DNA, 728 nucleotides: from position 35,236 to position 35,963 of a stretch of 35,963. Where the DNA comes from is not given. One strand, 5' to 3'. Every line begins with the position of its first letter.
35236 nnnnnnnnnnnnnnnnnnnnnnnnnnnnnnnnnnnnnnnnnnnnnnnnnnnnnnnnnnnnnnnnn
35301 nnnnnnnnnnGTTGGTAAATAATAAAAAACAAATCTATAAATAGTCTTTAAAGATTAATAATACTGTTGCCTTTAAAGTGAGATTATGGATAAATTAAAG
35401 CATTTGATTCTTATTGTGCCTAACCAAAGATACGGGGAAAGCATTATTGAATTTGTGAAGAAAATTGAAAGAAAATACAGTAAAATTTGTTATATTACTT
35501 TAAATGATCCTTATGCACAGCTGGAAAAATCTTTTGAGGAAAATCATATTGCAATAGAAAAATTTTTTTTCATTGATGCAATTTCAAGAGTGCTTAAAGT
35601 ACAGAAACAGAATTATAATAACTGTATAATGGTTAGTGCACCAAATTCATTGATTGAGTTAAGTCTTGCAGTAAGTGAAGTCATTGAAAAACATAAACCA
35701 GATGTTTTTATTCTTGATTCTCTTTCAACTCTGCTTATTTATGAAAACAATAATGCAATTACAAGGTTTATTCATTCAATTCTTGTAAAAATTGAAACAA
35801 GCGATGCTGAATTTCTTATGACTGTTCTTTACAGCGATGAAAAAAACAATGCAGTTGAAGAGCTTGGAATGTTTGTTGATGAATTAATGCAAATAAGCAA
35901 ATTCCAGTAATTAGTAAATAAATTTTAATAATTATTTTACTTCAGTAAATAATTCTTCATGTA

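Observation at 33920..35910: KaiC-like ATPase flanked by two P-loop-less KaiC/DUF835-like paralogs: a minimal three-gene signalling module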

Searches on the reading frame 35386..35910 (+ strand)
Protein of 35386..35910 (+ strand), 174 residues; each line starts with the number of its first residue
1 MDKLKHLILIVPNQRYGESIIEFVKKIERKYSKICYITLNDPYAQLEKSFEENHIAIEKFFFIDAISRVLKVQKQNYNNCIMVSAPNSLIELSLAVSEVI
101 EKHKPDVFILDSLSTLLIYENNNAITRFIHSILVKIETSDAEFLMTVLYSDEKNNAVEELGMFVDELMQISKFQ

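Call 3: search_protein_families(library=pfam, proteins=[window:35386-35910:+], max_evalue=1)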
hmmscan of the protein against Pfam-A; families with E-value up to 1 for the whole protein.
window:35386-35910:+ (174 aa): 4 families
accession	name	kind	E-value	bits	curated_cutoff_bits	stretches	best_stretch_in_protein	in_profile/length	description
PF24336.1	DUF7504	-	5.4e-06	27.4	27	1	83-166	84-175/179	Family of unknown function (DUF7504)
PF06745.19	ATPase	-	6.3e-05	22.9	26.6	1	25-148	42-163/231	KaiC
PF05763.18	DUF835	-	0.0045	17.2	33.1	1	79-132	54-104/136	Protein of unknown function (DUF835)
PF23365.1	DUF7090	-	0.013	15.7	27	1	57-166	68-178/192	Family of unknown function (DUF7090)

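Call 4: search_protein_families(library=ncbifam, proteins=[window:35386-35910:+], max_evalue=1)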
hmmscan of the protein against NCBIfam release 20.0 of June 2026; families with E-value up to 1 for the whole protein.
window:35386-35910:+ (174 aa): 4 families
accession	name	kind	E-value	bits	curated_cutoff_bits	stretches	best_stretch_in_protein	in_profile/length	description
NF004723.0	PRK06067.1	subfamily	3.5e-05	23.4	194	1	27-147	58-171/243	flagellar accessory protein FlaH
NF006799.0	PRK09302.1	equivalog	0.0017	17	408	1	95-155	354-415/515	circadian clock protein KaiC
NF052589.1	ArlH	equivalog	0.0042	16.8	215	1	100-172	111-184/229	archaellum protein ArlH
NF000711.0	PRK00039.2-1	equivalog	0.024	14.5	163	1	40-74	49-83/161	crossover junction endodeoxyribonuclease RuvC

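Call 16: find_homologous_proteins(query=window:35386-35910:+, max_evalue=0.001)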
Query window:35386-35910:+ (174 aa): 51 proteins with E <= 0.001 among 77 candidates.
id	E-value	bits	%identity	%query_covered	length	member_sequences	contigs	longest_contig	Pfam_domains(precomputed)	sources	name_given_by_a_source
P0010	3.0e-104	363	100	100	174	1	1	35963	PF24336.2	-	-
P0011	4.8e-80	285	76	99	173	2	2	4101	PF06745.20,PF24336.2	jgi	jgi:KaiC/GvpD/RAD55 family RecA-like ATPase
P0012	4.1e-77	275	74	98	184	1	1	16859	PF06745.20,PF24336.2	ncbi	-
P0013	1.3e-58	215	61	97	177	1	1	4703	PF06745.20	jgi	jgi:KaiC/GvpD/RAD55 family RecA-like ATPase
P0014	5.3e-56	207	59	97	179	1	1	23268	-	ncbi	ncbi:MAG: hypothetical protein ABIA76_01940 [Candidatus Diapherotrites archaeon]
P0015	2.9e-39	152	44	96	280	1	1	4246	PF06745.20,PF05763.19,PF24336.2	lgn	-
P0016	5.2e-37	145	42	95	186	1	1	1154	PF24336.2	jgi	-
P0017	1.8e-36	143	42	96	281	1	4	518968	PF06745.20,PF24336.2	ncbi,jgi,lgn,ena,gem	-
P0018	1.2e-35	141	40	98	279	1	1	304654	PF06745.20,PF05763.19,PF24336.2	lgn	-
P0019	3.0e-35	139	40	98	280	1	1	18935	PF06745.20,PF05763.19,PF24336.2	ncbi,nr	ncbi:MAG: ATPase domain-containing protein [archaeon]|nr:ATPase domain-containing protein [archaeon]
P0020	1.2e-34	137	40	94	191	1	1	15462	PF06745.20,PF24336.2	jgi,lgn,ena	-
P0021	2.1e-34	137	39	95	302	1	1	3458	PF06745.20,PF24336.2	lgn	-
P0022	3.4e-34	136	40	96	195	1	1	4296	PF06745.20,PF24336.2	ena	-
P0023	8.5e-34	135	41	94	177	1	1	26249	PF24336.2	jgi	-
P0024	1.1e-33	134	37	98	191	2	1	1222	PF06745.20,PF24336.2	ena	-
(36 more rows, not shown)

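Call 21: find_related_loci(query=A1, collection=genome_contigs, flank=8000)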
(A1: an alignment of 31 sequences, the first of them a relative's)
Query A1 (174 aa) in genome_contigs; peptide patterns used: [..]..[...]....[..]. (x = any residue, [..] = any of these).
230 stretches matched a pattern; 221 encode a relative of the query (tblastn E <= 1e-3); the best 80 are kept; 80 distinct loci.
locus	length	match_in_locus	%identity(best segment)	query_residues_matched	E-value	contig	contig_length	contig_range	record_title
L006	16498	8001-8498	43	8-173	1e-46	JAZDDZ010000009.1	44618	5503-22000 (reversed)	MAG: Candidatus Iainarchaeum archaeon isolate MEGAHIT-group-0.115 k141_11816536, whole genome shotgun sequence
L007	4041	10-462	46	23-173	2e-45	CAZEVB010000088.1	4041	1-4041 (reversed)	MAG TPA_asm: uncultured archaeon isolate SRP178699_co2_64 genome assembly, contig: NODE_29771_length_4041_cov_9.274711,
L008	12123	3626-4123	39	8-173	2e-43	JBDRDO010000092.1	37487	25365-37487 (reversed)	MAG: Candidatus Iainarchaeum archaeon isolate MEGAHIT-group-1.256 k141_2505626, whole genome shotgun sequence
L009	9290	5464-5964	40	8-174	3e-43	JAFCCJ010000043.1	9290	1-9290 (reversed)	MAG: Candidatus Iainarchaeum archaeon isolate AB_3033_Bin_152 AB_3033_Bin_152_scaffold_13512, whole genome shotgun seque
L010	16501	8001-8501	40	8-174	9e-43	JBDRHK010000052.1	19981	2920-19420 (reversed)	MAG: Candidatus Iainarchaeum archaeon isolate MEGAHIT-group-1.513 k141_10026357, whole genome shotgun sequence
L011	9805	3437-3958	40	1-174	6e-42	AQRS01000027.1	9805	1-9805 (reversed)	Candidatus Iainarchaeum andersonii SCGC AAA011-E11 A11E11DRAFT_contig_16_0.17_C, whole genome shotgun sequence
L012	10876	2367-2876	40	5-174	2e-41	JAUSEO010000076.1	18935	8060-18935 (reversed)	MAG: archaeon isolate E14_maxbin.202 E14_k141_1840261, whole genome shotgun sequence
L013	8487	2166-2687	39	1-174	2e-41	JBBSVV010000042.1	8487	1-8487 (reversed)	MAG: archaeon isolate H32-bin002_1 H32_bin002_1_000000000042, whole genome shotgun sequence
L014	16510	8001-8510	41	5-174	5e-41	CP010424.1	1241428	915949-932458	MAG: archaeon GW2011_AR10 chromosome, complete genome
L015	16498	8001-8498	39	8-173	7e-41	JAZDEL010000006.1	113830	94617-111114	MAG: Candidatus Iainarchaeum archaeon isolate MEGAHIT-group-0.15 k141_1366308, whole genome shotgun sequence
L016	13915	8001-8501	40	8-174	7e-40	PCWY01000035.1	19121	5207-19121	MAG: Candidatus Diapherotrites archaeon CG11_big_fil_rev_8_21_14_0_20_37_9 CG11_8_21_14_0.20_scaffold_1613_c, whole geno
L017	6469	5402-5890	40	7-170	6e-38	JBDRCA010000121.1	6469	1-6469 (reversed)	MAG: Candidatus Altiarchaeota archaeon isolate MEGAHIT-group-1.157 k141_8611009, whole genome shotgun sequence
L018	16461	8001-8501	39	8-174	2e-37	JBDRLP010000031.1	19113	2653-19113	MAG: Candidatus Iainarchaeum archaeon isolate MEGAHIT-group-1.784 k141_337239, whole genome shotgun sequence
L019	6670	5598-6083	38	8-169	2e-37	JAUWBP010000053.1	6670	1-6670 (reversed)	MAG: Hadesarchaea archaeon isolate CSMAG_1323 CSMAG_1323_k141_890590_length_6670_cov_52.8248, whole genome shotgun seque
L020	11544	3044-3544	38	8-174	6e-37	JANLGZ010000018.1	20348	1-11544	MAG: archaeon isolate P6-4 k99_228028, whole genome shotgun sequence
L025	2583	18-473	41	23-174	1e-35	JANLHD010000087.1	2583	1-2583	MAG: archaeon isolate P6-8 k99_385653, whole genome shotgun sequence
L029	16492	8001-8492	35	5-168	6e-34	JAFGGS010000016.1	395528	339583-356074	MAG: Candidatus Woesearchaeota archaeon isolate Zod_Metabat.140 k87_10007506, whole genome shotgun sequence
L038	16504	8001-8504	32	5-172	2e-32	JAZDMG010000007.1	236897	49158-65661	MAG: archaeon isolate MEGAHIT-group-0.639 k141_3390952, whole genome shotgun sequence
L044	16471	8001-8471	35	12-170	6e-31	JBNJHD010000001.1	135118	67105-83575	MAG: Nanobdellota archaeon isolate Y22_14dBSe1.bin.74 NODE_13_length_135118_cov_16.286804, whole genome shotgun sequence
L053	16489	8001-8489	34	7-169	2e-29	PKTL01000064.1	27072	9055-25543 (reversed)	MAG: Candidatus Woesearchaeota archaeon isolate BM511 sc_1000, whole genome shotgun sequence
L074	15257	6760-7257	31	5-170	2e-23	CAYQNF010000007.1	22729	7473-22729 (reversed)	MAG TPA_asm: uncultured archaeon isolate SRP304980_co1_40 genome assembly, contig: NODE_894_length_22729_cov_4.891682, w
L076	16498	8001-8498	33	8-171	8e-23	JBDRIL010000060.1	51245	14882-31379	MAG: archaeon isolate MEGAHIT-group-1.583 k141_8792883, whole genome shotgun sequence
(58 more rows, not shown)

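Call 33: search_protein_families(library=pfam, proteins=[L011:2696-4954:+, L014:7053-9428:+, L006:7464-9179:+, L012:2097-2939:+, L011:5527-6660:-, L074:10157-12085:+, L029:14022-16490:+, L053:9447-11792:+], max_evalue=0.01)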
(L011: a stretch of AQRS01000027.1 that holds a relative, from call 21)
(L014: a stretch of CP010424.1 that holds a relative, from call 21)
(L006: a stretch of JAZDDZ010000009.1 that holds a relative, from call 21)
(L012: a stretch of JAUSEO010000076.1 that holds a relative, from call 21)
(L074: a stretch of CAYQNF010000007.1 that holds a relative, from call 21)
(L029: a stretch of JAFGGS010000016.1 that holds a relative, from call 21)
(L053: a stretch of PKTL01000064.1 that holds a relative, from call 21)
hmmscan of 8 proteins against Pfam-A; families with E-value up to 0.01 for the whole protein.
L011:2696-4954:+ (752 aa): 4 families
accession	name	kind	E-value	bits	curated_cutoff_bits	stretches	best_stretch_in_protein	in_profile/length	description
PF24336.1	DUF7504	-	4.3e-07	31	27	1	329-417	83-179/179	Family of unknown function (DUF7504)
PF06745.19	ATPase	-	7.5e-07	29.2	26.6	1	279-398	49-166/231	KaiC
PF18397.6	IKBKB_SDD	-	0.0041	17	25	0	550-650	121-222/275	IQBAL scaffold dimerization domain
PF23365.1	DUF7090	-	0.0048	17.1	27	1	295-418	59-183/192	Family of unknown function (DUF7090)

L014:7053-9428:+ (791 aa): 2 families
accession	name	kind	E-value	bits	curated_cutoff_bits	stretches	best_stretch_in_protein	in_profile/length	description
PF24336.1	DUF7504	-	8.6e-10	39.8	27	1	375-481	59-178/179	Family of unknown function (DUF7504)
PF06745.19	ATPase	-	3e-05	24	26.6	1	344-460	49-163/231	KaiC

L006:7464-9179:+ (571 aa): 3 families
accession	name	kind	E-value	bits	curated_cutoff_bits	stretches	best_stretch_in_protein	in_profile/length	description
PF24336.1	DUF7504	-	6.4e-09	37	27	1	244-338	72-175/179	Family of unknown function (DUF7504)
PF06745.19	ATPase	-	0.00027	20.8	26.6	1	206-325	51-169/231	KaiC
PF05763.18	DUF835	-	0.0091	16.2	33.1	0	257-304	57-104/136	Protein of unknown function (DUF835)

L012:2097-2939:+ (280 aa): 3 families
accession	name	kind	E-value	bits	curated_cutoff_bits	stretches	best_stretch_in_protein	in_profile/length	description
PF24336.1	DUF7504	-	3.3e-09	37.9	27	1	155-251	68-174/179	Family of unknown function (DUF7504)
PF06745.19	ATPase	-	2.4e-07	30.8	26.6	1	119-234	50-163/231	KaiC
PF05763.18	DUF835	-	5.3e-06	26.7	33.1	1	131-218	21-104/136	Protein of unknown function (DUF835)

L011:5527-6660:- (377 aa): 8 families
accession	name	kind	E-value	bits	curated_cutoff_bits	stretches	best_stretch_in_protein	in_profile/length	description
PF06745.19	ATPase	-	1.1e-49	169.3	26.6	1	132-368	4-229/231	KaiC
PF03796.21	DnaB_C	-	5.7e-05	23.1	27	1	133-198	6-69/255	DnaB-like helicase C terminal domain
PF07088.17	GvpD_P-loop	-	0.0006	20.2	24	1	147-201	9-61/189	GvpD gas vesicle protein, P-loop domain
PF13481.12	AAA_25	-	0.0017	18.4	27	1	138-198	24-93/195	AAA domain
PF09848.15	SLFN-g3_helicase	-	0.0049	16.6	24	1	150-188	3-42/354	Schlafen group 3, DNA/RNA helicase domain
PF13245.12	AAA_19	-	0.0054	17.4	25.1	0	149-270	12-104/134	AAA domain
PF20720.3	nSTAND3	-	0.0055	16.9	27.2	0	145-195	14-60/155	Novel STAND NTPase 3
PF25199.1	nSTAND_NTPase5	-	0.0065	16.7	34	0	145-187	38-80/145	Novel STAND NTPase 5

L074:10157-12085:+ (642 aa): 30 families (the best 25 are shown)
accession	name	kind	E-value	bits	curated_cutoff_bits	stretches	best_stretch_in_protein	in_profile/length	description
PF06745.19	ATPase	-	1.6e-102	342.2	26.6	2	71-291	3-229/231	KaiC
PF13481.12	AAA_25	-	1.7e-14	54.4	27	2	76-226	22-188/195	AAA domain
PF20720.3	nSTAND3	-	1.7e-09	38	27.2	2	86-139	16-69/155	Novel STAND NTPase 3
PF05625.17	PAXNEB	-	4.3e-08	33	28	0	303-329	17-43/366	PAXNEB protein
PF14417.12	MEDS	-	9.9e-08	32.4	29.8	0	110-184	23-97/161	MEDS: MEthanogen/methylotroph, DcmR Sensory domain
PF00154.27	RecA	-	1.1e-07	32.1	27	0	303-426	31-143/262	recA bacterial DNA recombination protein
PF08423.17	Rad51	-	6e-07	29.4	22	0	304-424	7-132/244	Rad51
PF01695.23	IstB_IS21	-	1.8e-06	28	24.1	1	87-179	92-184/238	IstB-like ATP binding protein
PF13173.12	AAA_14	-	2.2e-06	28.1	27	0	87-154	2-69/129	AAA domain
PF00270.35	DEAD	-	6.9e-06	26.3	26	0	321-357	12-51/167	DEAD/DEAH box helicase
PF09848.15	SLFN-g3_helicase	-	1.6e-05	24.8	24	1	88-134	2-50/354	Schlafen group 3, DNA/RNA helicase domain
PF13401.12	AAA_22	-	2.5e-05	25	27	0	324-347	6-29/130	AAA domain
PF03796.21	DnaB_C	-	2.9e-05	24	27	0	305-368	2-65/255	DnaB-like helicase C terminal domain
PF25199.1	nSTAND_NTPase5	-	3.1e-05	24.3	34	0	85-135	39-91/145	Novel STAND NTPase 5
PF13191.12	AAA_16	-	0.0002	22.4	32.6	0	85-104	24-41/167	AAA ATPase domain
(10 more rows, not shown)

L029:14022-16490:+ (823 aa): 10 families
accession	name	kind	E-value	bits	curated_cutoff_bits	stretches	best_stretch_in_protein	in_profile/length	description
PF06745.19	ATPase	-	1.9e-48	165.3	26.6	1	592-823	2-227/231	KaiC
PF13481.12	AAA_25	-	2.1e-09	37.8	27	1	600-757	24-187/195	AAA domain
PF03796.21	DnaB_C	-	5.4e-06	26.4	27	1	591-671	2-83/255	DnaB-like helicase C terminal domain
PF07088.17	GvpD_P-loop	-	1e-05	26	24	1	608-782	9-172/189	GvpD gas vesicle protein, P-loop domain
PF19027.5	DUF5752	-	0.00062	19.6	23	1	388-415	57-84/208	Family of unknown function (DUF5752)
PF00437.27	T2SSE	-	0.0011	18.1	24.9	1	610-679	143-212/370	Type II/IV secretion system protein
PF14417.12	MEDS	-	0.0012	19.1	29.8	1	628-692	19-90/161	MEDS: MEthanogen/methylotroph, DcmR Sensory domain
PF13245.12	AAA_19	-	0.0029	18.2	25.1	1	611-648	13-52/134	AAA domain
PF00154.27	RecA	-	0.0063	16.4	27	0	591-648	33-91/262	recA bacterial DNA recombination protein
PF24883.2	NPHP3_N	-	0.0067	17.1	24.8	0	611-651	24-64/164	Nephrocystin 3, N-terminal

L053:9447-11792:+ (781 aa): 5 families
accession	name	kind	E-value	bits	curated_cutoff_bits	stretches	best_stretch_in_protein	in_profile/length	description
PF06745.19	ATPase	-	1e-48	166.1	26.6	1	539-774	1-230/231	KaiC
PF03796.21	DnaB_C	-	1.8e-05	24.7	27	1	539-634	2-96/255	DnaB-like helicase C terminal domain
PF07088.17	GvpD_P-loop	-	0.00016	22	24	1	557-734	10-175/189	GvpD gas vesicle protein, P-loop domain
PF13245.12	AAA_19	-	0.0019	18.8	25.1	1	553-596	7-52/134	AAA domain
PF13481.12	AAA_25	-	0.0057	16.7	27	0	552-676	27-158/195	AAA domain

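Call 38: predict_structure(alignment_id=A1)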
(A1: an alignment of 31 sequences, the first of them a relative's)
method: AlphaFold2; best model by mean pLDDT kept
length: 174 residues; sequences in the alignment: 31
mean_pLDDT: 94.2   pTM: 0.90
mean pLDDT of the five models: 94.2, 93.2, 92.7, 91.9, 88.0
residues with pLDDT >= 90: 155; 70-90: 14; 50-70: 5; < 50: 0
segments of 3 or more residues with pLDDT < 50: none
pLDDT, mean of each block of 10 residues (from residue 1): 84 95 96 97 95 97 92 77 96 98 98 96 97 96 98 97 95 88
secondary structure, 60 per line:
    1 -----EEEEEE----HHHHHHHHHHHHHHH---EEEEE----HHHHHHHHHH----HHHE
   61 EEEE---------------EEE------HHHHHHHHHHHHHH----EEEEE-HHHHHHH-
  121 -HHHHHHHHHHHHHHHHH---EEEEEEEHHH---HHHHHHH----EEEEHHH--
elements in order: E6-11 H16-30 E34-38 H43-52 E60-64 E80-82 H89-102 E107-111 H113-119 H122-138 E142-148 H155-161 E166-169

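Call 41: fold_search(model_id=the predicted structure, library=pdb)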
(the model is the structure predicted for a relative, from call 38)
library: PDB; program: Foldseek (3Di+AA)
matches with E <= 10: 1655; with E <= 0.001: 229
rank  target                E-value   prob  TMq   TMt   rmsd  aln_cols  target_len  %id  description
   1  8zn5_B                3.4e-07  1.00  0.64  0.27   5.4       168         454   18  Crystal Structure of Designed Clock Protein KaiC (released 2025-04-16)
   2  8zn5_C                4.4e-07  1.00  0.64  0.27   5.1       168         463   18  Crystal Structure of Designed Clock Protein KaiC (released 2025-04-16)
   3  8zn5_E                1.5e-06  1.00  0.65  0.27   5.0       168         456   18  Crystal Structure of Designed Clock Protein KaiC (released 2025-04-16)
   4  7v3x_N                1.5e-06  1.00  0.65  0.27   5.3       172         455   17  Crystal Structure of Cyanobacterial Circadian Clock Protein KaiC (released 2022-04-27)
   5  7dxq_E                1.7e-06  1.00  0.65  0.27   5.7       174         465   19  Crystal Structure of Cyanobacterial Circadian Clock Protein KaiC (released 2022-04-27)
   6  7dy1_E                1.9e-06  1.00  0.65  0.28   5.1       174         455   17  Crystal Structure of Cyanobacterial Circadian Clock Protein KaiC (released 2022-05-18)
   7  2dr3_F                2.0e-06  1.00  0.77  0.58   2.6       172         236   14  Crystal Structure of RecA superfamily ATPase PH0284 from Pyrococcus horikoshii OT3 (released 2006-12-06)
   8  8zn5_D                2.1e-06  1.00  0.64  0.27   5.3       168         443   18  Crystal Structure of Designed Clock Protein KaiC (released 2025-04-16)
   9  7s65_B                2.1e-06  1.00  0.66  0.27   5.6       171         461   18  Compressed conformation of nighttime state KaiC (released 2021-09-22)
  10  7s67_A                2.3e-06  1.00  0.65  0.26   5.3       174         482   18  Extended conformation of daytime state KaiC (released 2021-09-22)
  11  8zn6_B                2.9e-06  1.00  0.67  0.27   4.9       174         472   16  Crystal Structure of Designed Clock Protein KaiC (released 2025-04-16)
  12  8zn6_I                3.1e-06  1.00  0.66  0.27   4.9       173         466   17  Crystal Structure of Designed Clock Protein KaiC (released 2025-04-16)
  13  8zn7_D                3.1e-06  1.00  0.66  0.27   6.1       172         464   16  Crystal Structure of Designed Clock Protein KaiC (released 2025-04-16)
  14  8zn7_E                3.1e-06  1.00  0.65  0.27   5.3       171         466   15  Crystal Structure of Designed Clock Protein KaiC (released 2025-04-16)
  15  7dxq_F                3.8e-06  1.00  0.66  0.27   5.5       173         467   17  Crystal Structure of Cyanobacterial Circadian Clock Protein KaiC (released 2022-04-27)
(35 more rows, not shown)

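Call 47: search_protein_families(library=pfam, proteins=[L019:4324-4941:+, L012:6657-7970:-, L025:1358-1768:+, L038:14055-15491:+, L076:10523-11914:+, L011:1443-2660:+, L044:9560-10393:+, L017:4618-5343:+], max_evalue=0.01)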
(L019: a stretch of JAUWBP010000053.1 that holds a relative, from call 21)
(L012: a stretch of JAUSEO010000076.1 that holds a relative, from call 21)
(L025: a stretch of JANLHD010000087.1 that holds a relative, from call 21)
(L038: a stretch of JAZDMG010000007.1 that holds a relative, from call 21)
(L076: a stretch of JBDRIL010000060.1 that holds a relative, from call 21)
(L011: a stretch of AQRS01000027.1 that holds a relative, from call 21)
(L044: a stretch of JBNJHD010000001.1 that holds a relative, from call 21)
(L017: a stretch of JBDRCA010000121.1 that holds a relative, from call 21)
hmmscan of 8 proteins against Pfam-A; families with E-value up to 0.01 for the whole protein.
L019:4324-4941:+ (205 aa): 1 family
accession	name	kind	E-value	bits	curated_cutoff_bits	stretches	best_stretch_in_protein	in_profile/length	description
PF04509.17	CheC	-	0.0054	17.1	22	0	115-139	13-37/38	CheC-like family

L012:6657-7970:- (437 aa): 1 family
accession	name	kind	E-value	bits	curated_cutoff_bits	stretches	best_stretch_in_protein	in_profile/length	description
PF13334.11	DUF4094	-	0.0026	18.6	24.5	0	5-67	12-78/90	Domain of unknown function (DUF4094)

L025:1358-1768:+ (136 aa): 3 families
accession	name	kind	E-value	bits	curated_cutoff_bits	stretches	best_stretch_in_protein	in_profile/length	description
PF03836.20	RasGAP_C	-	9e-05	23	26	1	66-131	23-88/137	RasGAP C-terminus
PF17675.6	APG6_N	-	0.00056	20.8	45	1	29-125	44-127/132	Apg6 coiled-coil region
PF00700.27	Flagellin_C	-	0.0076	17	23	0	90-131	10-51/86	Bacterial flagellin C-terminal helical region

L038:14055-15491:+ (478 aa): 0 families

L076:10523-11914:+ (463 aa): 3 families
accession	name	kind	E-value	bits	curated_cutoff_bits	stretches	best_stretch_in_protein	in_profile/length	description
PF21763.2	DHH_CID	-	1e-24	87.2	27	1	186-269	1-84/84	DHH-CID domain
PF02272.25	DHHA1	-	2.8e-15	57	25.9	1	373-457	23-101/102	DHHA1 domain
PF01368.27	DHH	-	3.2e-11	44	28.1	1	19-139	3-109/125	DHH family, N-terminal domain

L011:1443-2660:+ (405 aa): 0 families

L044:9560-10393:+ (277 aa): 5 families
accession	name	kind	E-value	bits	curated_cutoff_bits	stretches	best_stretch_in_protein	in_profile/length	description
PF06745.19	ATPase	-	2.5e-52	178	26.6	1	39-273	1-230/231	KaiC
PF13481.12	AAA_25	-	4.3e-08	33.4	27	1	47-201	23-185/195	AAA domain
PF03796.21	DnaB_C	-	0.0003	20.7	27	1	39-104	2-67/255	DnaB-like helicase C terminal domain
PF00154.27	RecA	-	0.0011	19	27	1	41-99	35-94/262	recA bacterial DNA recombination protein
PF07088.17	GvpD_P-loop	-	0.0014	19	24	1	57-235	10-177/189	GvpD gas vesicle protein, P-loop domain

L017:4618-5343:+ (241 aa): 4 families
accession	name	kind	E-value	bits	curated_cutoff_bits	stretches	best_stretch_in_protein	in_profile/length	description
PF06745.19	ATPase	-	7.5e-56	189.5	26.6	1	8-232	1-229/231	KaiC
PF13481.12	AAA_25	-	2.1e-08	34.4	27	1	6-165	13-187/195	AAA domain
PF03796.21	DnaB_C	-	8.2e-05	22.5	27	1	8-132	2-110/255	DnaB-like helicase C terminal domain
PF20720.3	nSTAND3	-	0.00093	19.4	27.2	1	23-72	14-59/155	Novel STAND NTPase 3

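Call 58: search_protein_representatives(alignment_id=A1)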
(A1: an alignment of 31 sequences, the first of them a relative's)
Query: 31 sequences, 180 profile positions. Proteins with E-value up to 0.001 (for the whole library): 3744; up to 1e-10: 2375; up to 1e-30: 791. The best 150 are listed.
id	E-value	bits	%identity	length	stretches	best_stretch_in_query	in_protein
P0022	7.1e-65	234.3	-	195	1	8-179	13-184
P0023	1.1e-61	223.9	-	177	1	3-177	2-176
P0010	4.2e-61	222.0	-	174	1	10-179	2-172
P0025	1.3e-60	220.4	-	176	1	4-177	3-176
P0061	2.5e-56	206.5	-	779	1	11-178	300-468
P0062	3.5e-56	206.0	-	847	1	11-178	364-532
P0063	4.3e-56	205.7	-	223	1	9-178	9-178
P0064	4.4e-56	205.7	-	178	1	7-178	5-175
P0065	6.7e-56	205.1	-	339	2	36-173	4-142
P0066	1.7e-55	203.7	-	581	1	6-178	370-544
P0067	3.0e-54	199.7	-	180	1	2-178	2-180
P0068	4.1e-54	199.3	-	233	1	8-176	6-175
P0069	9.7e-54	198.0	-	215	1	5-178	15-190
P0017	1.1e-53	197.9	-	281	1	8-178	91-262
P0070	1.1e-53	197.8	-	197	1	5-178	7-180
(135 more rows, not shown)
